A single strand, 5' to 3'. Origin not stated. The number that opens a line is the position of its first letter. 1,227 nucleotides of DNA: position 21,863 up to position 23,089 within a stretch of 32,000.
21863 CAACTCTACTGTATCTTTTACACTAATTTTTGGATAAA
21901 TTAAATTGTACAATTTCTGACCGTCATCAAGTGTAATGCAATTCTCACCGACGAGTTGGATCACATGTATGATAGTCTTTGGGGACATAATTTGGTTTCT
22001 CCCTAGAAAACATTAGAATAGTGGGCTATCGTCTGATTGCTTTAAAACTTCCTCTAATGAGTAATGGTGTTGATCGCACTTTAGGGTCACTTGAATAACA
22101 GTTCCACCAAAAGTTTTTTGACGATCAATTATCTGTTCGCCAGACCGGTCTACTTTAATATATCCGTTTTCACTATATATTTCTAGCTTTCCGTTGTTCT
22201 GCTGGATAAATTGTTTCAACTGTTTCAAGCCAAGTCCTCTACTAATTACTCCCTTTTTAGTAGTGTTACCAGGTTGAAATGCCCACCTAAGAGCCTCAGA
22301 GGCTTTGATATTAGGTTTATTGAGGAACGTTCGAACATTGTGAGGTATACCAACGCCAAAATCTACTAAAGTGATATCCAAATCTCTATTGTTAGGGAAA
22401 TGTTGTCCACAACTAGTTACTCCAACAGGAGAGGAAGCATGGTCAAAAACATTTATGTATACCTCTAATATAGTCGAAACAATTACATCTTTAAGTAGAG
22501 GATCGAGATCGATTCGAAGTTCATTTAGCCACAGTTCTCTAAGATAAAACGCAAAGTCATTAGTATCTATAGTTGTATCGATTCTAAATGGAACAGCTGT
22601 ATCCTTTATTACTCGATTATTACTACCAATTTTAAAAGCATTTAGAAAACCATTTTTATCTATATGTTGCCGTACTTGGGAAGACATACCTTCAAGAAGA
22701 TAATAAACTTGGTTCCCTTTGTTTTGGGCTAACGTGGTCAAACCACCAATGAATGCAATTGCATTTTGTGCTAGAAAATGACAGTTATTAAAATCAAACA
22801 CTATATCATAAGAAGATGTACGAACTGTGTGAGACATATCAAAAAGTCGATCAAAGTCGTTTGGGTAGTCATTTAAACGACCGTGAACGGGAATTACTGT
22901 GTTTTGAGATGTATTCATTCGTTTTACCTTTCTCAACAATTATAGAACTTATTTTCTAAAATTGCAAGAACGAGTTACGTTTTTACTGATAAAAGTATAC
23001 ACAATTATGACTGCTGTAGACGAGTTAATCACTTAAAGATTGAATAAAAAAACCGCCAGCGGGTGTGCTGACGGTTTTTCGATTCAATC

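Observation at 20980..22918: Candidate novel three-gene module: STAS-fused RsbW-like GHKL kinase, STAS-like DUF4325 protein and PIN nuclease (partner-switching-controlled toxin or defence system?)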

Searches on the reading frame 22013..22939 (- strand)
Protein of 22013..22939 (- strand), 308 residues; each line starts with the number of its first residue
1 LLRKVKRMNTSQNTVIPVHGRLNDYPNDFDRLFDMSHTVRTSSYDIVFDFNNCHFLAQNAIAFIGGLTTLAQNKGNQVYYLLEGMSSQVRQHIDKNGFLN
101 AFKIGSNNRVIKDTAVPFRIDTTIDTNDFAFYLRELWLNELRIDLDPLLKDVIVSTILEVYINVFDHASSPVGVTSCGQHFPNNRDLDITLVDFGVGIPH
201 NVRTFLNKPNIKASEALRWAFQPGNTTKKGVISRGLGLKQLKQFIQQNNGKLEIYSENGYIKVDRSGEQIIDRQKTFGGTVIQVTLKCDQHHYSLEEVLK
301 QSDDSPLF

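Call 3: search_protein_families(library=pfam, proteins=[window:22013-22939:-], max_evalue=1)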
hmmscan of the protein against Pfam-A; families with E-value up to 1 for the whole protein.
window:22013-22939:- (308 aa): 3 families
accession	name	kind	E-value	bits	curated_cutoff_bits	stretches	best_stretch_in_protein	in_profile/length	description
PF02518.31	HATPase_c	-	0.00052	20.9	26.4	1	156-287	9-108/111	Histidine kinase-, DNA gyrase B-, and HSP90-like ATPase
PF14501.12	HATPase_c_5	-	0.0078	16.6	22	1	225-261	59-95/102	GHKL domain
PF01740.26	STAS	-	0.02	15.1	22.6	1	43-106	40-101/106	STAS domain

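Call 4: search_protein_families(library=padloc, proteins=[window:22013-22939:-], max_evalue=1)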
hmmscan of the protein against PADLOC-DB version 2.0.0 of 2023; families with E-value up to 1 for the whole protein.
window:22013-22939:- (308 aa): 1 family
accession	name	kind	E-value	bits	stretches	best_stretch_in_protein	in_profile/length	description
PDLC02567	DrmA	-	1.3e-05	20.5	1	53-264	41-248/1750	DrmA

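Call 5: search_protein_families(library=ncbifam, proteins=[window:22013-22939:-], max_evalue=1)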
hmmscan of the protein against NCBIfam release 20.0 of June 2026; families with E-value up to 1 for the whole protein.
window:22013-22939:- (308 aa): 2 families
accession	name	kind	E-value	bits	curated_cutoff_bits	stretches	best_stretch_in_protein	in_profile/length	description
NF007688.0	PRK10364.1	equivalog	0.055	12.2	479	1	213-259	396-440/460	two-component system sensor histidine kinase ZraS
NF052574.1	HisKinEspCMyxo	equivalog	0.084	11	1200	1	216-259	583-626/785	serine histidine kinase EspC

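Call 18: find_homologous_proteins(query=window:22013-22918:-)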
Query window:22013-22918:- (301 aa): 117 proteins with E <= 0.001 among 1065 candidates.
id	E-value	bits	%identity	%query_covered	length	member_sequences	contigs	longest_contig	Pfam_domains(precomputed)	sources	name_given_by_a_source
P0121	2.1e-201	685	100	100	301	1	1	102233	-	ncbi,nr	ncbi:MAG: ATP-binding protein [bacterium]|nr:ATP-binding protein [bacterium]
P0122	6.4e-124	431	63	100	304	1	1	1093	-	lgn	-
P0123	7.6e-104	365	55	98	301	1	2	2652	-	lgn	-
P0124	1.0e-98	348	55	98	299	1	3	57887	PF02518.32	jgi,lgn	jgi:anti-sigma regulatory factor (Ser/Thr protein kinase)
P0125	1.3e-95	338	53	98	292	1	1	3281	PF02518.32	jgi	jgi:anti-sigma regulatory factor (Ser/Thr protein kinase)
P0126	3.9e-89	317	50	98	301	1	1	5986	-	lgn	-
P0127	5.9e-81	290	49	91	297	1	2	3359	-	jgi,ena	-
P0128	1.8e-78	282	44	98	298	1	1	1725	-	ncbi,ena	-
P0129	5.6e-78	280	48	96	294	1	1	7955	-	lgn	-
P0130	7.3e-78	280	44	98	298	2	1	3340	PF02518.32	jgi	jgi:anti-sigma regulatory factor (Ser/Thr protein kinase)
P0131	1.2e-77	279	43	96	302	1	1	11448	-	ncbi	-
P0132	5.2e-77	277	46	95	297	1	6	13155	-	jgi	-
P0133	1.0e-76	276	45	97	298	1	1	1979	-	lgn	-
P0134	3.3e-76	274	45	94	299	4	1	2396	PF02518.32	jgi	-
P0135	2.4e-75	272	46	93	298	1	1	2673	-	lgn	-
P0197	1.9e-58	216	40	96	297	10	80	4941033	-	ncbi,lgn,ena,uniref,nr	ncbi:sensor histidine kinase [Escherichia coli]|uniref:ATP-binding protein n=2 Tax=Escherichia coli 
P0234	2.1e-19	88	39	48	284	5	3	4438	-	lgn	-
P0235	1.8e-16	78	28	81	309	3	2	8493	-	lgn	-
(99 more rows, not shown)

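Call 19: find_encoding_contigs(protein=P0197, flank=8000, max_places=4)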
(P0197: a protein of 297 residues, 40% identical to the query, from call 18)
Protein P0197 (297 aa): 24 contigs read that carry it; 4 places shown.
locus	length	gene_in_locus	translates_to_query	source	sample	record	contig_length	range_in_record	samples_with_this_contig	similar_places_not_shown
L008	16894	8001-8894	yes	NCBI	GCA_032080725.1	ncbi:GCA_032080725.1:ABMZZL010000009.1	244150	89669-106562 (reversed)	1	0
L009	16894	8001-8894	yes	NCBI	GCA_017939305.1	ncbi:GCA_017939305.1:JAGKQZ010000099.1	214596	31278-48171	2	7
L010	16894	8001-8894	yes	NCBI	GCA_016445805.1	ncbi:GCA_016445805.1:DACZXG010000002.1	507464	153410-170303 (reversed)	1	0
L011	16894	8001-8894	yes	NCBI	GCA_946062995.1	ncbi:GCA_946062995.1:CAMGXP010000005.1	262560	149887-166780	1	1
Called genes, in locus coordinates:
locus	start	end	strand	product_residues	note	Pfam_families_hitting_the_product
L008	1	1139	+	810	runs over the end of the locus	PF02901:PFL-like, PF01228:Gly_radical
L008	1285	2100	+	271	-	PF00702:Hydrolase, PF08282:Hydrolase_3, PF05116:S6PP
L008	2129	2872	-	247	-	PF14080:DUF4261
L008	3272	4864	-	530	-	PF00005:ABC_tran, PF02463:SMC_N (faint), PF03193:RsgA_GTPase (faint), PF13555:AAA_29 (faint), PF13304:AAA_21 (faint), PF12848:ABC_tran_Xtn, PF00005:ABC_tran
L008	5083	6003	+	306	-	PF03734:YkuD, PF17969:Ldt_C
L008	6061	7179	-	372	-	PF03600:CitMHS, PF00939:Na_sulph_symp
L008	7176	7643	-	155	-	PF01325:Fe_dep_repress, PF13412:HTH_24 (faint), PF13545:HTH_Crp_2 (faint), PF01047:MarR (weak), PF02742:Fe_dep_repr_C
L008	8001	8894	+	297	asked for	-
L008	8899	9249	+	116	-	PF14213:DUF4325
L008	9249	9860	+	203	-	PF01850:PIN (weak)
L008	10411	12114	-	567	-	-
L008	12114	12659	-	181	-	PF25759:HP1_ORF34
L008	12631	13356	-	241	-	-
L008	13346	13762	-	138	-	PF02413:Caudo_TAP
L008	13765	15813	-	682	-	PF12571:Phage_tail_fib, PF03406:Phage_fiber_2, PF21882:Gp53-like_C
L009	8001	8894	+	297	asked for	-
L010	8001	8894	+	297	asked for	-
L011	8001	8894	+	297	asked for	-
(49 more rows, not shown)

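Call 20: find_encoding_contigs(protein=P0121, flank=3000, max_places=2)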
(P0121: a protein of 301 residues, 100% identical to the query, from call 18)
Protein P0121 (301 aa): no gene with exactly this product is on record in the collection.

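Call 34: search_solved_structures(query=window:22013-22918:-, max_evalue=1, show_alignments=2)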
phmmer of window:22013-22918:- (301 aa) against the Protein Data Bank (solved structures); distinct sequences matched with E-value up to 1: 10.
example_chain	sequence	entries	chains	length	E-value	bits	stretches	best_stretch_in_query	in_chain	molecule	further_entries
8dkc_C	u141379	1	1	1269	0.071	15.6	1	132-249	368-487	DNA-directed RNA polymerase subunit beta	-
6mi6_A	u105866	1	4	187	0.24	13.9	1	204-251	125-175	Chemotaxis protein CheA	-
1i58_A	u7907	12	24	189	0.24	13.8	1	204-251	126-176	CHEMOTAXIS PROTEIN CHEA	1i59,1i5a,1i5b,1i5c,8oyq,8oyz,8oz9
1i5d_A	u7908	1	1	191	0.25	13.8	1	204-251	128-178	CHEMOTAXIS PROTEIN CHEA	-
4xiv_A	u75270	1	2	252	0.43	13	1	204-251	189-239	Chemotaxis protein CheA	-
9n9p_C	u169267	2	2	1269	0.47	12.9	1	172-249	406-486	DNA-directed RNA polymerase subunit beta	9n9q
2w43_A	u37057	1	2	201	0.48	12.9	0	70-97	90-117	HYPOTHETICAL 2-HALOALKANOIC ACID DEHALOGENASE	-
2w11_A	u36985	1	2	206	0.5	12.8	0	70-97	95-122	2-HALOALKANOIC ACID DEHALOGENASE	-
2ch4_A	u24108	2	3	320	0.67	12.4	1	204-251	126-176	CHEMOTAXIS PROTEIN CHEA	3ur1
1ugw_A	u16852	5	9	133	0.81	12.1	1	34-75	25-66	Agglutinin alpha chain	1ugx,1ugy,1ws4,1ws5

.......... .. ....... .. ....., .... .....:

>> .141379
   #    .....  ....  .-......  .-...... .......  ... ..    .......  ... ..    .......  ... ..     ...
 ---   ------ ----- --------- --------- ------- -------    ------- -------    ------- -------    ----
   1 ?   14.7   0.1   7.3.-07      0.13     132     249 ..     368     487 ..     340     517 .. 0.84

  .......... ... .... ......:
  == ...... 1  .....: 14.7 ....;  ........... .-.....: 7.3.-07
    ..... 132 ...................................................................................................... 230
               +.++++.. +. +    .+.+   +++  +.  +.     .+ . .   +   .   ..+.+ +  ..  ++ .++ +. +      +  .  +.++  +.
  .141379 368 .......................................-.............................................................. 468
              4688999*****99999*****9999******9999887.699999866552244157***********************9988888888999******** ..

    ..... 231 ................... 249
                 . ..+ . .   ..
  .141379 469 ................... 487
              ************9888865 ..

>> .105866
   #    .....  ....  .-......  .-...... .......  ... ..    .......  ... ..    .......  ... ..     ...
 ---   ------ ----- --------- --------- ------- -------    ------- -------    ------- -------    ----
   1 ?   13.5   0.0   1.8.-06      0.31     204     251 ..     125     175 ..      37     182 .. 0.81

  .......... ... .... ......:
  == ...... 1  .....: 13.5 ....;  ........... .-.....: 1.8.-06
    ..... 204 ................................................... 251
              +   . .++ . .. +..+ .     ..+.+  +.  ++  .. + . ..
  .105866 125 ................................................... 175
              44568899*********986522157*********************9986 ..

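Call 38: search_solved_structures(query=A2, max_evalue=1, show_alignments=2)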
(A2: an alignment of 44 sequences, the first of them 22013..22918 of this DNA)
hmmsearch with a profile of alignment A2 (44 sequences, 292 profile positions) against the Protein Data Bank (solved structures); distinct sequences matched with E-value up to 1: 25.
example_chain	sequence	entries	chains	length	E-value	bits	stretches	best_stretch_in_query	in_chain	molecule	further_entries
6mi6_A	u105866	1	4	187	1.5e-05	27.5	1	172-245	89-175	Chemotaxis protein CheA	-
1i58_A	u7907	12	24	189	1.6e-05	27.5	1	172-245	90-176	CHEMOTAXIS PROTEIN CHEA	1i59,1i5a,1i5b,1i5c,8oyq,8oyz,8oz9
1i5d_A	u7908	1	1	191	1.6e-05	27.5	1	172-245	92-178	CHEMOTAXIS PROTEIN CHEA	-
4xiv_A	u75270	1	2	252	2.8e-05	26.7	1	172-245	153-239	Chemotaxis protein CheA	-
2ch4_A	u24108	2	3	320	5e-05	25.9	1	172-245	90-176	CHEMOTAXIS PROTEIN CHEA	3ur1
3ja6_C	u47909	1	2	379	5.6e-05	25.7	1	172-245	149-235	Chemotaxis protein CheA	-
1b3q_A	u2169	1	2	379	5.6e-05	25.7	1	172-245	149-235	PROTEIN (CHEMOTAXIS PROTEIN CHEA)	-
8c5v_A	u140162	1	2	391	0.0019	20.7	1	175-247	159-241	Chemotaxis protein CheA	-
6s1k_A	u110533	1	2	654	0.0043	19.5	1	195-247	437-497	Chemotaxis protein CheA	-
4jpb_A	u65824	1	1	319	0.0064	18.9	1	172-245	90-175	Chemotaxis protein CheA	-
9jfj_A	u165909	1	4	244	0.0088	18.5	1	199-247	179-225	Sensor histidine kinase ZraS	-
4r39_A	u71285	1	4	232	0.037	16.4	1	48-188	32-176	Blue-light-activated histidine kinase 2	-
5c93_A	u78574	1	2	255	0.053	15.9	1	129-241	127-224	Histidine kinase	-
4u7n_A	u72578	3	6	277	0.066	15.6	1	129-240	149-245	Histidine protein kinase sensor protein | Histidine kinase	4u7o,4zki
9p6i_A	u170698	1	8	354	0.087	15.2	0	208-247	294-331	histidine kinase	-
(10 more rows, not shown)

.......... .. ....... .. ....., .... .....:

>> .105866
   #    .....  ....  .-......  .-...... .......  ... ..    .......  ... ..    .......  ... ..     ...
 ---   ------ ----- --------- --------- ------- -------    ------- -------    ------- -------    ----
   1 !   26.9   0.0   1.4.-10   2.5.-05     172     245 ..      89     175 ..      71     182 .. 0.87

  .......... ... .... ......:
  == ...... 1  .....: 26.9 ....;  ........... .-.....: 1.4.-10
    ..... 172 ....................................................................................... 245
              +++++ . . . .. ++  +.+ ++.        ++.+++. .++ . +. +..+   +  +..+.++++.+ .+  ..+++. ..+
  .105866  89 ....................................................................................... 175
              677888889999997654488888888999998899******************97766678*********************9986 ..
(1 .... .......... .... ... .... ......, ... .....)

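Call 41: find_encoding_contigs(protein=P0235, flank=5000, max_places=2)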
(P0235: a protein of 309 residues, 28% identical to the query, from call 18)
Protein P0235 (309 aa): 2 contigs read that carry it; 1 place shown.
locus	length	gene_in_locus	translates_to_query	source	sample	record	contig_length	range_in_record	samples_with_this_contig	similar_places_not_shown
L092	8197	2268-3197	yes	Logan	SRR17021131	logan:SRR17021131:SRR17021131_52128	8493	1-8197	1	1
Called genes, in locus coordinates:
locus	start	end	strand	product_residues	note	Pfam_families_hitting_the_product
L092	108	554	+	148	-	PF01951:Archease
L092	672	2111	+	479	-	PF01139:RtcB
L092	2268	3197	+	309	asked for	-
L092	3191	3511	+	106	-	PF14213:DUF4325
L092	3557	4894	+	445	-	PF02881:SRP54_N, PF00448:SRP54, PF01656:CbiA, PF13401:AAA_22 (faint), PF02978:SRP_SPB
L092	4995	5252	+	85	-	PF00886:Ribosomal_S16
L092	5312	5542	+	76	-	PF13083:KH_KhpA-B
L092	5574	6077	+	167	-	PF01782:RimM, PF05239:PRC (weak), PF24986:PRC_RimM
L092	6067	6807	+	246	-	PF01746:tRNA_m1G_MT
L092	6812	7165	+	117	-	PF01245:Ribosomal_L19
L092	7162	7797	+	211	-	PF01351:RNase_HII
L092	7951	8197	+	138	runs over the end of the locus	PF08378:NERD, PF02021:UPF0102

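Call 42: find_encoding_contigs(protein=P0234, flank=5000, max_places=2)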
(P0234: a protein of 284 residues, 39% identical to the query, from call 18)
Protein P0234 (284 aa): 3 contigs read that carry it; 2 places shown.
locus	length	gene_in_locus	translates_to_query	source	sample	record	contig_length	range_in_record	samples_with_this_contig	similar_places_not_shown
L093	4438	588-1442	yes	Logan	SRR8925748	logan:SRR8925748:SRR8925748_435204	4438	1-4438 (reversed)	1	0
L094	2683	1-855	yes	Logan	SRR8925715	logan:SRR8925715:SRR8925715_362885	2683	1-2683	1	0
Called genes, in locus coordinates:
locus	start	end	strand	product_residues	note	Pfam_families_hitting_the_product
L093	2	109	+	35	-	?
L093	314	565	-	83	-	-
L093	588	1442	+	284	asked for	-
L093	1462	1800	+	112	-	PF14213:DUF4325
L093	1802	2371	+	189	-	PF01850:PIN (faint)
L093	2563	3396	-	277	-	PF01695:IstB_IS21, PF00308:Bac_DnaA, PF02562:PhoH (faint), PF20720:nSTAND3 (weak), PF00004:AAA (weak)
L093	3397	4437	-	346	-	?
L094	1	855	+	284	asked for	?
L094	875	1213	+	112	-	PF14213:DUF4325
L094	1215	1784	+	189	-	PF01850:PIN (faint)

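Call 46: predict_structure(alignment_id=A2)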
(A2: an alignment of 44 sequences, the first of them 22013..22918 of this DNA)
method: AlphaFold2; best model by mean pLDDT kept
length: 301 residues; sequences in the alignment: 44
mean_pLDDT: 88.7   pTM: 0.89
mean pLDDT of the five models: 88.7, 88.2, 87.1, 86.7, 86.5
residues with pLDDT >= 90: 205; 70-90: 67; 50-70: 20; < 50: 9
segments of 3 or more residues with pLDDT < 50: 100-102, 298-301
pLDDT, mean of each block of 10 residues (from residue 1): 78 96 98 97 97 97 96 96 91 73 64 94 93 85 89 87 89 93 96 95 97 89 66 87 95 97 97 96 82 58 32
secondary structure, 60 per line:
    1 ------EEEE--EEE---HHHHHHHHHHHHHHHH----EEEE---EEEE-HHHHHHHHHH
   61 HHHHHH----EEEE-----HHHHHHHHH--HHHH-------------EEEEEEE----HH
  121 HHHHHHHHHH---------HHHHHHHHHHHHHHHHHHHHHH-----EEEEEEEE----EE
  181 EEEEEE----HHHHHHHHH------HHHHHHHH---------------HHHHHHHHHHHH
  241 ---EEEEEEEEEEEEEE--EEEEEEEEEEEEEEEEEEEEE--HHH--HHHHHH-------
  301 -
elements in order: E7-10 E13-15 H19-34 E39-42 E46-49 H51-66 E71-74 H80-88 H91-94 E108-114 H119-130 H140-161 E167-174 E179-186 H191-199 H206-213 H229-240 E244-257 E260-280 H288-293

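Call 50: fold_search(model_id=the predicted structure, library=pdb)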
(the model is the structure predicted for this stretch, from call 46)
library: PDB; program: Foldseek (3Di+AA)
matches with E <= 10: 994; with E <= 0.001: 40
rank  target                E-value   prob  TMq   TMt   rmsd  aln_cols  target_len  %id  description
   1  2hkj                  2.3e-05  1.00  0.23  0.17   9.6       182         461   12  Topoisomerase VI-B bound to radicicol (released 2006-08-29)
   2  1z5a_B                2.4e-05  0.99  0.24  0.17  15.0       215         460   13  Topoisomerase VI-B, ADP-bound dimer form (released 2005-06-14)
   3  9a6t_B                3.1e-05  0.99  0.23  0.13  15.5       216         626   12  Integrative model of DNAK-HTPG by crosslinking MS and deep learning (released 2024-09-18)
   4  8gae_A                3.3e-05  1.00  0.25  0.14  15.4       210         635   14  Hsp90 provides platform for CRaf dephosphorylation by PP5 (released 2023-04-26)
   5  9jfj_C                4.0e-05  1.00  0.31  0.40  16.6       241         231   14  Crystal structure of the cytoplasmic domain of ZraS in ADP-bound form (released 2025-03-26)
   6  1i5d                  5.1e-05  1.00  0.31  0.46  11.2       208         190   17  STRUCTURE OF CHEA DOMAIN P4 IN COMPLEX WITH TNP-ATP (released 2001-08-26)
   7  1mx0_B                5.4e-05  1.00  0.26  0.19  14.3       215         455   13  Structure of topoisomerase subunit (released 2003-01-07)
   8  1mu5                  5.4e-05  1.00  0.24  0.17   9.4       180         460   13  Structure of topoisomerase subunit (released 2003-01-07)
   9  7z37_AP1              7.7e-05  0.92  0.19  0.11  17.4       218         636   16  Structure of the RAF1-HSP90-CDC37 complex (RHC-II) (released 2022-09-14)
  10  7zub_B                9.3e-05  0.93  0.20  0.11  16.3       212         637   15  Cryo-EM structure of the indirubin-bound Hsp90-XAP2-AHR complex (released 2022-11-23)
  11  1z59                  1.0e-04  0.99  0.22  0.16  10.5       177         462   14  Topoisomerase VI-B, ADP-bound monomer form (released 2005-06-14)
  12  9kqn_B                1.1e-04  0.96  0.22  0.12  17.1       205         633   16  Hsp90-Cdc37-PINK1 complex (released 2025-10-15)
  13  1mx0_C                1.4e-04  0.98  0.19  0.14   8.9       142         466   14  Structure of topoisomerase subunit (released 2003-01-07)
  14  8eob_A                1.6e-04  0.90  0.19  0.11  15.1       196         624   17  Cryo-EM structure of human HSP90B in the closed state (released 2023-01-25)
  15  8bn6                  2.3e-04  0.97  0.24  0.32  13.0       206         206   16  Pseudomonas aeruginosa DNA gyrase B 24kDa ATPase subdomain complexed with EBL3021 (released 2023-03-29)
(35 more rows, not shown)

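Call 66: search_protein_families(library=pfam, proteins=[L092:2268-3197:+, L092:3191-3511:+], max_evalue=0.1)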
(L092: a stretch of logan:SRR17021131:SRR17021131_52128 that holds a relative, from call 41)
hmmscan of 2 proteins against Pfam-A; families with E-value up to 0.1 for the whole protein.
L092:2268-3197:+ (309 aa): 2 families
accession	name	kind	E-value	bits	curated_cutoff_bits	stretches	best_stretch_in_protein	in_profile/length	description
PF02518.31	HATPase_c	-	0.0031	18.4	26.4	1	159-258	8-95/111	Histidine kinase-, DNA gyrase B-, and HSP90-like ATPase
PF13581.12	HATPase_c_2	-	0.028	14.9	27.4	1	144-238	19-101/127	Histidine kinase-like ATPase domain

L092:3191-3511:+ (106 aa): 2 families
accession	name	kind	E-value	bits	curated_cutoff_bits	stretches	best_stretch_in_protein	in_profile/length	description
PF14213.11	DUF4325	-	1.4e-09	38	23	1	24-77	8-62/64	STAS-like domain of unknown function (DUF4325)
PF10673.14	DUF2487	-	0.037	14.5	25.8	1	46-87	7-48/142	Protein of unknown function (DUF2487)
